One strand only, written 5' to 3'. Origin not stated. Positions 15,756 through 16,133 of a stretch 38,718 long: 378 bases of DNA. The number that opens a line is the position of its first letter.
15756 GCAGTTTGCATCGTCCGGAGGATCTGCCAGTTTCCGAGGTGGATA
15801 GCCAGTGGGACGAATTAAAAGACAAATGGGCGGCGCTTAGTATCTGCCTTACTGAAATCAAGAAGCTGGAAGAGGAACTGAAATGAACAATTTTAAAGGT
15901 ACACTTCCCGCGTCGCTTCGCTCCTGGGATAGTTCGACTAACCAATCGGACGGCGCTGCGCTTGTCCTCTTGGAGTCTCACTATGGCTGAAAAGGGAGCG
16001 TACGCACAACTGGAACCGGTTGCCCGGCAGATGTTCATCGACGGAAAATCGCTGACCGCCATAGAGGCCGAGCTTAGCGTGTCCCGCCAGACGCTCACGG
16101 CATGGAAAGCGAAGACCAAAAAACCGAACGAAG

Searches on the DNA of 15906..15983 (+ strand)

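Call 23: build_rna_model(alignment_id=A2, structure=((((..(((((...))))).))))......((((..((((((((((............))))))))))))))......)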
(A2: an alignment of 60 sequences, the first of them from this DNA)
Model R1 built from alignment A2 (60 sequences, 78 columns); structure: as given.
model positions 78; base pairs 23; branch points 1; effective number of sequences 2.6; information 0.725 bits per position. Calibrated on 0.2 Mb of random sequence (short: E-values are rough).
structure used (alignment columns):
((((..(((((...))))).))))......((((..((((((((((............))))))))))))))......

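Call 24: search_with_rna_model(model_id=R1, source=window, filters=off, max_evalue=10, show_alignments=0)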
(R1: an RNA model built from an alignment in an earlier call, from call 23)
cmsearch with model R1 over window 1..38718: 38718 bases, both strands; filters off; matches with E-value up to 10: 28.
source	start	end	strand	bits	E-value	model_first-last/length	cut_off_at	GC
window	15906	15983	+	88.2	3.4e-19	1-78/78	no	0.59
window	30050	30128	+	80.8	1.9e-17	1-78/78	no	0.52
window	23160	23240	+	67.7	2.4e-14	1-78/78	no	0.52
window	9417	9496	+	65.3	8.9e-14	1-78/78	no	0.59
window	3566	3645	+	62.7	3.8e-13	1-78/78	no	0.6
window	18001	18076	-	61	9.3e-13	1-78/78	no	0.46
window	37079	37143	-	48.6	8.2e-10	1-78/78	no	0.6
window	12698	12756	-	46.2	2.9e-09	1-78/78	no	0.53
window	26972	27062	+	46.1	3e-09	1-78/78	no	0.47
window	25423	25488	+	45.3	4.8e-09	1-78/78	no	0.55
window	21865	21928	-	40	8.5e-08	1-78/78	no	0.56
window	29952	30030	-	37.9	2.6e-07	1-78/78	no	0.47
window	10924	10987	-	30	1.9e-05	1-78/78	no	0.58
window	9198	9274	+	29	3.4e-05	1-78/78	no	0.62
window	8858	8921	-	12.1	0.34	1-78/78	no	0.5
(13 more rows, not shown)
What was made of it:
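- Checked: With filters off it gives 14 hits at E <= 3.4e-5; the next hit is at E = 0.34 (call 24).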

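Call 25: search_with_rna_model(model_id=R1, sources=[L002, L003, L004, L005, L006, L007, L008, L009, L010, L011, L012, L013, L014, L015, L016, L017, L018, L019, L020, L021, L022, L023, L024, L025, L026, L027, L028, L029, L030, L031, L032, L033, L034, L035, L036, L037, L038, L039, L040, L041, L042, L043, L044, L045, L046, L047, L048, L049, L050, L051, L052, L053, L054, L055, L056, L057, L058, L059, L060, L061, L062, L063, L064, L065, L066, L067, L068, L069, L070, L071, L072, L073, L074, L075, L076, L077, L078, L079, L080, L081, L082, L083, L084, L085, L086, L087, L088, L089, L090, L091, L092, L093, L094, L095, L096, L097, L098, L099, L100, L101], max_evalue=0.001)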
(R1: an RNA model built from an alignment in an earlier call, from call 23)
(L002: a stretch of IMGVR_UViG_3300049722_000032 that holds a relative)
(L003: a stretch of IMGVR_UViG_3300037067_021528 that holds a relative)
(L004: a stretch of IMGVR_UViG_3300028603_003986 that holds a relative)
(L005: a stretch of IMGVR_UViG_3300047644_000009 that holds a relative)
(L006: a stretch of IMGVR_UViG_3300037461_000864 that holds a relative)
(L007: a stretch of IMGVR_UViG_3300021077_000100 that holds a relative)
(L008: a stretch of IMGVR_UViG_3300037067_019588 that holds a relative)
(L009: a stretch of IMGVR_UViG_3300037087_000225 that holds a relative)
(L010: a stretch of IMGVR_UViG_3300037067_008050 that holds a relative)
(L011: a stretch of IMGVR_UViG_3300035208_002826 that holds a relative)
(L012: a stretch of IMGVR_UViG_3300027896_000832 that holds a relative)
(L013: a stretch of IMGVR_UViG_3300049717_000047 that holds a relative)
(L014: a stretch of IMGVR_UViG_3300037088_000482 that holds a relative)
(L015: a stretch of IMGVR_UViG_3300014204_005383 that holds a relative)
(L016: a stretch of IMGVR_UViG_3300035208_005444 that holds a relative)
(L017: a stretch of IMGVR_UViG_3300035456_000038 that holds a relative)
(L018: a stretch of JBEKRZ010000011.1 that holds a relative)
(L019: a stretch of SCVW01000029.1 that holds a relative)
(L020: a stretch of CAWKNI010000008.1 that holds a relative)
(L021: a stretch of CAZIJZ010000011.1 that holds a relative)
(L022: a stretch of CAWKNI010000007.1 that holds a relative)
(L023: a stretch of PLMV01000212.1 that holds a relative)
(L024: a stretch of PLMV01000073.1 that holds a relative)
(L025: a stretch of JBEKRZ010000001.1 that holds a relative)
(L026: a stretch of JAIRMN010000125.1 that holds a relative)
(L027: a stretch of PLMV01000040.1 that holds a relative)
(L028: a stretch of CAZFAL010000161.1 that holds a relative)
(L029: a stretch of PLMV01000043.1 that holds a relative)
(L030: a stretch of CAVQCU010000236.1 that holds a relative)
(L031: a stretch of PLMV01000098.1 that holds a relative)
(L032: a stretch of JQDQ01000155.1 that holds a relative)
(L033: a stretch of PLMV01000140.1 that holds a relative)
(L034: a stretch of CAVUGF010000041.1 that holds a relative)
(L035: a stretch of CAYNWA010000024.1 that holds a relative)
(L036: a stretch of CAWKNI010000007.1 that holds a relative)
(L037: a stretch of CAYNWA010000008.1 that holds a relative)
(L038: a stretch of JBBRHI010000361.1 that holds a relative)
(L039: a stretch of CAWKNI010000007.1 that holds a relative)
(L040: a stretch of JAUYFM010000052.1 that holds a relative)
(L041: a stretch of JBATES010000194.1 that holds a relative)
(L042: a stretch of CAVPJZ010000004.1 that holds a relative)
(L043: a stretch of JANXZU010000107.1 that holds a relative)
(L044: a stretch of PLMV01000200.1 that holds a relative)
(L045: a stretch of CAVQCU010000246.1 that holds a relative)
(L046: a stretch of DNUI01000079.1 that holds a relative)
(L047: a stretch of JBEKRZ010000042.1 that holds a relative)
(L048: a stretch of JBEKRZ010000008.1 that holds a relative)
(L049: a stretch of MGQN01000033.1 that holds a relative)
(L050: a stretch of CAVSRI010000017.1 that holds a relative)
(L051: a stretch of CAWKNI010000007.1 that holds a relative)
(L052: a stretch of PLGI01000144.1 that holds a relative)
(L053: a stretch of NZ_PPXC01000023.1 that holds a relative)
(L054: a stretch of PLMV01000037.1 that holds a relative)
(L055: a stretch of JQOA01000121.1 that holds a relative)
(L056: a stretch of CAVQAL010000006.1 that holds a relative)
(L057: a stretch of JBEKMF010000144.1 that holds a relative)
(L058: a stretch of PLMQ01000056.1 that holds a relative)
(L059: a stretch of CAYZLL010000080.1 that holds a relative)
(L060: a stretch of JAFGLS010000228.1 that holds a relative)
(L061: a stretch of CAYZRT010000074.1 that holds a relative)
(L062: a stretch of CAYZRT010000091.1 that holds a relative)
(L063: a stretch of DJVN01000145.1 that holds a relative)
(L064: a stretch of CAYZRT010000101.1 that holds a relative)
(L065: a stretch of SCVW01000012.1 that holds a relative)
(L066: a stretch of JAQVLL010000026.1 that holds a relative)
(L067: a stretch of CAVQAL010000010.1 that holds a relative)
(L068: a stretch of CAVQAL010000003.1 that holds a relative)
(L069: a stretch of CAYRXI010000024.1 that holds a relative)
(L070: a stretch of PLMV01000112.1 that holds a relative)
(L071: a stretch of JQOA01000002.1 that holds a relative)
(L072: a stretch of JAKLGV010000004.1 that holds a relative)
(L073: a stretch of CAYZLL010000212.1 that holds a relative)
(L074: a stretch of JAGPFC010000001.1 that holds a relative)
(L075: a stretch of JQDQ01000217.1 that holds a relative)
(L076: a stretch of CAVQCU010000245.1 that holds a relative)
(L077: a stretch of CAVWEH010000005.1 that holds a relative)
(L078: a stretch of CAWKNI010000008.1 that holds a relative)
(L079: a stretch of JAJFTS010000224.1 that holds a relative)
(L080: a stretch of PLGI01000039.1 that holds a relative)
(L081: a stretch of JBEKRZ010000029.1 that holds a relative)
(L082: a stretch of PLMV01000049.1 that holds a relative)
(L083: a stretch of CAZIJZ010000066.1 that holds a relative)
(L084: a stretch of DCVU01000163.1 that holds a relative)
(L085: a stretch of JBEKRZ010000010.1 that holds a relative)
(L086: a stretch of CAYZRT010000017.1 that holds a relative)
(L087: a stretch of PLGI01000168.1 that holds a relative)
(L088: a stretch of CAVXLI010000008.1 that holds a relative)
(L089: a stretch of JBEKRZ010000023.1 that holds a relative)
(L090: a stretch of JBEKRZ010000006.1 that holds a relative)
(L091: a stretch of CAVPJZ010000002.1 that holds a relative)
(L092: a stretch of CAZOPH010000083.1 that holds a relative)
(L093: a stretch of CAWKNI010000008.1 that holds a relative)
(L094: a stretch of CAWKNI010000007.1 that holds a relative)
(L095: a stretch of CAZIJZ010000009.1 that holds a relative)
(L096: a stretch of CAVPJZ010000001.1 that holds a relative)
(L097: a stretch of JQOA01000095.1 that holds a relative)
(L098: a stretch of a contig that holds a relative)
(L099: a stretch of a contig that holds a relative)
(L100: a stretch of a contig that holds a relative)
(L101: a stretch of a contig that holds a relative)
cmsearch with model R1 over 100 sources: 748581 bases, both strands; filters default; matches with E-value up to 0.001: 230.
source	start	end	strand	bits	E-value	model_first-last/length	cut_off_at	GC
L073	10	87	+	96.9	5.8e-20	1-78/78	no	0.5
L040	4862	4939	-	96.9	6e-20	1-78/78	no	0.53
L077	1494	1571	+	96.2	8.6e-20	1-78/78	no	0.53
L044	4149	4226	-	96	9.6e-20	1-78/78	no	0.46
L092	6312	6389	+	95.5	1.3e-19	1-78/78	no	0.51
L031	204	281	+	95.4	1.3e-19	1-78/78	no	0.53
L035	3445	3522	+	95.2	1.5e-19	1-78/78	no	0.49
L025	5100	5177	+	95.1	1.6e-19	1-78/78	no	0.51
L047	2045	2122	+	95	1.7e-19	1-78/78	no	0.47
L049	5418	5495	+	94.8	1.9e-19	1-78/78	no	0.47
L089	6033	6110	-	94.8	1.9e-19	1-78/78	no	0.47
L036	6777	6854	+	94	2.9e-19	1-78/78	no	0.42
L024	1935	2012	+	94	2.9e-19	1-78/78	no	0.51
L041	2108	2185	-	93.7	3.5e-19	1-78/78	no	0.46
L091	6484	6561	-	93.3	4.1e-19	1-78/78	no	0.51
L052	5806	5883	-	92.7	5.9e-19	1-78/78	no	0.53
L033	7333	7410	+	92.5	6.5e-19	1-78/78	no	0.46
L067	7287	7364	+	92.5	6.7e-19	1-78/78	no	0.47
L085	3532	3609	+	92.3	7.5e-19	1-78/78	no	0.54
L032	5703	5780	-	92.2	7.7e-19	1-78/78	no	0.47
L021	5802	5879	+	91.8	9.4e-19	1-78/78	no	0.54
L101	5279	5356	+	91.6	1.1e-18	1-78/78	no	0.5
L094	1814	1891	+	91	1.5e-18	1-78/78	no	0.5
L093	4505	4582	+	90.9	1.5e-18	1-78/78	no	0.54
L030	5658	5735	+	90.7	1.8e-18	1-78/78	no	0.51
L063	3085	3162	-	90.7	1.8e-18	1-78/78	no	0.5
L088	3250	3327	+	90.6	1.8e-18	1-78/78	no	0.46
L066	3392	3469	-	90.6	1.9e-18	1-78/78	no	0.54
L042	4259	4336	+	90.6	1.9e-18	1-78/78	no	0.46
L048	1228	1305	-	90.1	2.4e-18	1-78/78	no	0.56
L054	2666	2743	-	89.9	2.7e-18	1-78/78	no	0.45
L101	2519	2596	-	89.7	2.9e-18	1-78/78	no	0.53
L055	3203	3280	-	89.6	3.1e-18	1-78/78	no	0.53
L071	5840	5917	+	88.7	5.3e-18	1-78/78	no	0.56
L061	2089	2166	+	88.6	5.5e-18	1-78/78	no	0.49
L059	131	208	+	88.4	5.9e-18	1-78/78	no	0.59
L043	7773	7850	-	88.4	6e-18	1-78/78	no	0.51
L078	557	634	-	88.2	6.8e-18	1-78/78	no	0.5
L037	6597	6674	-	87.9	8.1e-18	1-78/78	no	0.54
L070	72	149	+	87.5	9.7e-18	1-78/78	no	0.47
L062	3374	3451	+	87.4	1.1e-17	1-78/78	no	0.42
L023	3032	3109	+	87.3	1.1e-17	1-78/78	no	0.49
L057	4268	4345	-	87.2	1.2e-17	1-78/78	no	0.51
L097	5305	5382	+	86.9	1.4e-17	1-78/78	no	0.5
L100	1093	1170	-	86.7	1.5e-17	1-78/78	no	0.51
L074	6519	6596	-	86.6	1.6e-17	1-78/78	no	0.49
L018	7460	7537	-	86.3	1.9e-17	1-78/78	no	0.46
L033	4833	4912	+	86.2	2e-17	1-78/78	no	0.49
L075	1205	1282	+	86.2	2e-17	1-78/78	no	0.58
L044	4352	4429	-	85.9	2.4e-17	1-78/78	no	0.49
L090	45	122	+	85.7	2.6e-17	1-78/78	no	0.5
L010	13592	13670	-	85.4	3.2e-17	1-78/78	no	0.54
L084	156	233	+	85.3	3.3e-17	1-78/78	no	0.55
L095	3098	3175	-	85.1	3.6e-17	1-78/78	no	0.62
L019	394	471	-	84.8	4.4e-17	1-78/78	no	0.5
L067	7194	7271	+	84.3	5.7e-17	1-78/78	no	0.5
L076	4199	4276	+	84.1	6.3e-17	1-78/78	no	0.47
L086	3617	3694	-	83.4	9.2e-17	1-78/78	no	0.49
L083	5554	5631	+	83.1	1.1e-16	1-78/78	no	0.58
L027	3592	3669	+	83.1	1.1e-16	1-78/78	no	0.54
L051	7498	7575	+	83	1.1e-16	1-78/78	no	0.53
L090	7838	7915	+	82.8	1.3e-16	1-78/78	no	0.5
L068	5744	5821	-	82.4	1.6e-16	1-78/78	no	0.42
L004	2718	2795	-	82.2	1.7e-16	1-78/78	no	0.56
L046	1249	1326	+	81.7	2.3e-16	1-78/78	no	0.41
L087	2362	2439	-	81.3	2.9e-16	1-78/78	no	0.4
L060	5070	5147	-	81.1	3.2e-16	1-78/78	no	0.47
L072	3550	3627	-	80.9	3.7e-16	1-78/78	no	0.53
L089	479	556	-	80.5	4.5e-16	1-78/78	no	0.42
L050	5941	6018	-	80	5.9e-16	1-78/78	no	0.47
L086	3712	3789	-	79.9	6.2e-16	1-78/78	no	0.5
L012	3227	3304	-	79.8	6.5e-16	1-78/78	no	0.47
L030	566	643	+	79.6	7.4e-16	1-78/78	no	0.37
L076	2792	2869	+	79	1e-15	1-78/78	no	0.51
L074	4941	5018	-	78.6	1.3e-15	1-78/78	no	0.5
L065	7459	7536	-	78.3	1.4e-15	1-78/78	no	0.5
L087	133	210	-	78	1.7e-15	1-78/78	no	0.49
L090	3300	3377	+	77.6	2.2e-15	1-78/78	no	0.4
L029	1477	1550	+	77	3e-15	1-78/78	no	0.5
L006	4139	4216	-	76.7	3.6e-15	1-78/78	no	0.55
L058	7587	7664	+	76.4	4.1e-15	1-78/78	no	0.47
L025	2077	2154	-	76.3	4.3e-15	1-78/78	no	0.41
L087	2475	2552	-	76.1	5e-15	1-78/78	no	0.41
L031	107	184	+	75.9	5.3e-15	1-78/78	no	0.35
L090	7704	7781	+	75.9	5.5e-15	1-78/78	no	0.33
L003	2497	2575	-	74.8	1e-14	1-78/78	no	0.48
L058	7490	7585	+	74.6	1.1e-14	1-78/78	no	0.47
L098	4003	4080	-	74.6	1.1e-14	1-78/78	no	0.47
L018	7596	7673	-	73.6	1.9e-14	1-78/78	no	0.4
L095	3425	3502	-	72.3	3.8e-14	1-78/78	no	0.53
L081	4805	4882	-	72.2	4.1e-14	1-78/78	no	0.49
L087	1475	1552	-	72.2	4.1e-14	1-78/78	no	0.49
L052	5728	5805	-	71.9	4.7e-14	1-78/78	no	0.49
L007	5122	5200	+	71.6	5.7e-14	1-78/78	no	0.52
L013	3234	3312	-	71.6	5.7e-14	1-78/78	no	0.52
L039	5866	5943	+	70.8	8.8e-14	1-78/78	no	0.5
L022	7578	7675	-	70.5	1e-13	1-78/78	no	0.46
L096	231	307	-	70.3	1.2e-13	1-78/78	no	0.35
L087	2189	2266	-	69.3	2e-13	1-78/78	no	0.51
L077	4692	4765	+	69.3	2e-13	1-78/78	no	0.51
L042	4133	4210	+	69.3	2e-13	1-78/78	no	0.32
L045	5050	5147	-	69.1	2.2e-13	1-78/78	no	0.44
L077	4851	4928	+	68.3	3.4e-13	1-78/78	no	0.49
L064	7891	7979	+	67.8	4.6e-13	1-78/78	no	0.47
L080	3992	4089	-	67.6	5e-13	1-78/78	no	0.45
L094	1718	1796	+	67.3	5.9e-13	1-78/78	no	0.47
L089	6179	6255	-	66.7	8.2e-13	1-78/78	no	0.34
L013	1566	1641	+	66.6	8.7e-13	1-78/78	no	0.51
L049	5272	5348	+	66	1.2e-12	1-78/78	no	0.32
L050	162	240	-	65.2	1.9e-12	1-78/78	no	0.44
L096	1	70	-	65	2e-12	1-70/78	3'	0.46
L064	7736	7805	+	64.3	3e-12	1-78/78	no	0.4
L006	9784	9860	-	63.9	3.8e-12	1-78/78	no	0.52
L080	5927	6004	-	63.8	4e-12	1-78/78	no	0.51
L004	6858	6935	-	63.5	4.6e-12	1-78/78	no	0.45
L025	4976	5048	+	63.1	5.9e-12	1-78/78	no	0.53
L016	1188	1263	+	63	6e-12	1-78/78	no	0.62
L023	282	370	-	62.4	8.3e-12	1-78/78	no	0.54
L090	5042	5117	+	62.4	8.4e-12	1-78/78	no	0.38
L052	5901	5979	-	62.2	9.6e-12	1-78/78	no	0.46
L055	2461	2539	+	62.1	1e-11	1-78/78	no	0.49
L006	8249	8326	-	61.6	1.3e-11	1-78/78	no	0.53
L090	5230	5328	+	61.3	1.5e-11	1-78/78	no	0.47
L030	5533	5609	+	60.4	2.5e-11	1-78/78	no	0.49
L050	64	144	-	60.4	2.5e-11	1-78/78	no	0.48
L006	3504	3581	+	60.1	3e-11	1-78/78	no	0.64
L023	2917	2995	-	59.9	3.2e-11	1-78/78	no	0.48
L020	7579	7656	+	59.2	4.9e-11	1-78/78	no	0.5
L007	9606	9681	+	59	5.4e-11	1-78/78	no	0.51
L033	4702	4780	+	58.6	6.9e-11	1-78/78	no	0.47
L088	3160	3230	+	58.3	7.9e-11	1-78/78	no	0.42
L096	90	160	-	56.7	1.9e-10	1-78/78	no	0.42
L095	3212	3289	+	56.2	2.5e-10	1-78/78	no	0.45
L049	3322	3389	+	56.1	2.7e-10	1-78/78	no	0.38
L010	527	602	+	55.7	3.2e-10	1-78/78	no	0.37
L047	561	637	+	55.6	3.4e-10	1-78/78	no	0.48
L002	2817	2882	+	55.6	3.5e-10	1-78/78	no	0.59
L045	6988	7084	-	55.5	3.5e-10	1-78/78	no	0.44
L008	10829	10893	+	55.2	4.3e-10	1-78/78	no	0.52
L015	4288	4352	-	55.2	4.3e-10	1-78/78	no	0.52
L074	112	179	+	55.2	4.4e-10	1-78/78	no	0.38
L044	4264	4341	-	54.7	5.7e-10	1-78/78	no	0.38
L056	7943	8000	+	54.6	6e-10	1-58/78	3'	0.55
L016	1404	1472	-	54.4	6.5e-10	1-78/78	no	0.59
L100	1262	1336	-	54.4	6.6e-10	1-78/78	no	0.43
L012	775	854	+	54.3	6.9e-10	1-78/78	no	0.44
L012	696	761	-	54.2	7.3e-10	1-78/78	no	0.55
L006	10551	10610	+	54.1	7.9e-10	1-78/78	no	0.55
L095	3302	3381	-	54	8.1e-10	1-78/78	no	0.45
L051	6692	6762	-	54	8.2e-10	1-78/78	no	0.35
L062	82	160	+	53.7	9.7e-10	1-78/78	no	0.46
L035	3190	3276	+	53.3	1.2e-09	1-78/78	no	0.49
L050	869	948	-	53.1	1.3e-09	1-78/78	no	0.35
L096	1834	1912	-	52.7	1.7e-09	1-78/78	no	0.41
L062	3283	3354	+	52.5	1.8e-09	1-78/78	no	0.44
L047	3621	3692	-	52.4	2e-09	1-78/78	no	0.5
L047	641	708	+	52.3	2e-09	1-78/78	no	0.47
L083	594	669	-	52.2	2.2e-09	1-78/78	no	0.49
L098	4082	4157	-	51.7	2.9e-09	1-78/78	no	0.53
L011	8171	8235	+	51.7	2.9e-09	1-78/78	no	0.54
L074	364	430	-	51.6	2.9e-09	1-78/78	no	0.42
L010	1554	1631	+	51.5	3.1e-09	1-78/78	no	0.41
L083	417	496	-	51.5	3.1e-09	1-78/78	no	0.44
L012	3927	4005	+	51.4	3.4e-09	1-78/78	no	0.51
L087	227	304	-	50.9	4.5e-09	1-78/78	no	0.44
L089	2377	2473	-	50.6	5.1e-09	1-78/78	no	0.37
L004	2475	2538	-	50.5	5.6e-09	1-78/78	no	0.56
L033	7177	7281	+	50.4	5.8e-09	1-78/78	no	0.47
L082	2824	2924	+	50.3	6.1e-09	1-78/78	no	0.47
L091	6581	6651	-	49.9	7.8e-09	1-78/78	no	0.41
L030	5379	5477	+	49.8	7.8e-09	1-78/78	no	0.49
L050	2178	2277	-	49.8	7.8e-09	1-78/78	no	0.47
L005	7349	7427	+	49.8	8e-09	1-78/78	no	0.52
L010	7478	7555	+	49.1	1.2e-08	1-78/78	no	0.53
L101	2597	2669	-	47.2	3.3e-08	1-78/78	no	0.38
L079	1963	2027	-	47.1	3.5e-08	1-78/78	no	0.54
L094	1633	1688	+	46.2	5.7e-08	1-78/78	no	0.45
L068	5520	5618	-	45.6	7.8e-08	1-78/78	no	0.43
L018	1343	1412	+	45.6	7.8e-08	1-78/78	no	0.39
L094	340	387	-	45.3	9.5e-08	1-78/78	no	0.48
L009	888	955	+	44.7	1.3e-07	1-78/78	no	0.59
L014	3089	3156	+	44.7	1.3e-07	1-78/78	no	0.59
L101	5208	5278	+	44.6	1.4e-07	1-78/78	no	0.41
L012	5479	5546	-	44.5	1.4e-07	1-78/78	no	0.56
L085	3317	3411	+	44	1.9e-07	1-78/78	no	0.53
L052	6009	6064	-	43.5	2.5e-07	1-78/78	no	0.43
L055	2552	2616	-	43.2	2.9e-07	1-78/78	no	0.37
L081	1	45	-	43.1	3e-07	1-45/78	3'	0.53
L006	10323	10383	+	42.9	3.4e-07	1-78/78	no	0.56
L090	7931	7991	+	42.8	3.6e-07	1-78/78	no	0.56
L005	2492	2558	+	42.6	4.1e-07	1-78/78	no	0.6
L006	3813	3909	+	42.4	4.4e-07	1-78/78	no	0.55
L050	5856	5911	-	42.2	5.1e-07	1-78/78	no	0.3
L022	1202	1280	+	41.4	7.6e-07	1-78/78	no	0.49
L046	404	471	+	41.4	7.8e-07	1-78/78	no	0.51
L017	184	251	+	40.8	1.1e-06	1-78/78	no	0.53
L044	4466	4559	-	40.6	1.2e-06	1-78/78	no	0.53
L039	5804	5856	+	40.5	1.3e-06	1-78/78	no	0.51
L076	4106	4183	+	40.3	1.4e-06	1-78/78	no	0.44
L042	6758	6827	+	39.9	1.7e-06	1-78/78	no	0.31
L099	2645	2676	+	39.7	2e-06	1-32/78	3'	0.62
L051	3527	3605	+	39.6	2e-06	1-78/78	no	0.41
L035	3331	3410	-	39.1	2.6e-06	1-78/78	no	0.44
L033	2085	2160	-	39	2.9e-06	1-78/78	no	0.46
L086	3799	3891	-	38.8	3.1e-06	1-78/78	no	0.49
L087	2276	2328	-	37.3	7.3e-06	1-78/78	no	0.58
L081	4952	5004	-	36.4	1.2e-05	1-78/78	no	0.58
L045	7086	7156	-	36.1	1.4e-05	1-78/78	no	0.55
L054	2795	2869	-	35.9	1.6e-05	1-78/78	no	0.37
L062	1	52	-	35.3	2.1e-05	1-52/78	3'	0.6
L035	3290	3336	+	35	2.5e-05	1-78/78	no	0.55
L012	4405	4481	+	34.8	2.8e-05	1-78/78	no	0.57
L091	6401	6481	-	34.8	2.8e-05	1-78/78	no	0.47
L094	3280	3352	+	34.6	3.1e-05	1-78/78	no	0.48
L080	4090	4187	-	34.6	3.1e-05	1-78/78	no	0.46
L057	4406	4504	-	34.6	3.2e-05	1-78/78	no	0.45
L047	1008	1093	+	34.5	3.3e-05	1-78/78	no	0.41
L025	5049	5094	+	34.4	3.5e-05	27-72/78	no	0.35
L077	4783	4850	+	34.3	3.6e-05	1-78/78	no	0.51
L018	7550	7595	-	32.9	8e-05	27-72/78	no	0.33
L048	1306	1401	-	32.5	9.6e-05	1-78/78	no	0.47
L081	4891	4943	-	32.1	0.00012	1-78/78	no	0.57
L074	6711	6804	-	31.2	0.0002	1-78/78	no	0.48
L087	1615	1658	-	30.8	0.00024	1-78/78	no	0.5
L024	1868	1933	+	30.7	0.00025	1-78/78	no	0.39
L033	7282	7327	+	30.5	0.00028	27-72/78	no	0.39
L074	5071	5112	-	30.5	0.0003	1-78/78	no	0.62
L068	5861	5931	-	29.6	0.00048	1-78/78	no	0.51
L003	3985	4052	+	29.4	0.00054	1-78/78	no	0.51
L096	1932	1967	-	29.3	0.00055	1-78/78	no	0.61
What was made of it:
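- On SAS/ESAS (cluster K mycobacteriophages): Both orientations occur (8:6 in the window) and there are hundreds of host copies (calls 24, 25).
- It finds none in the 6 loci from unrelated taxa (call 25).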
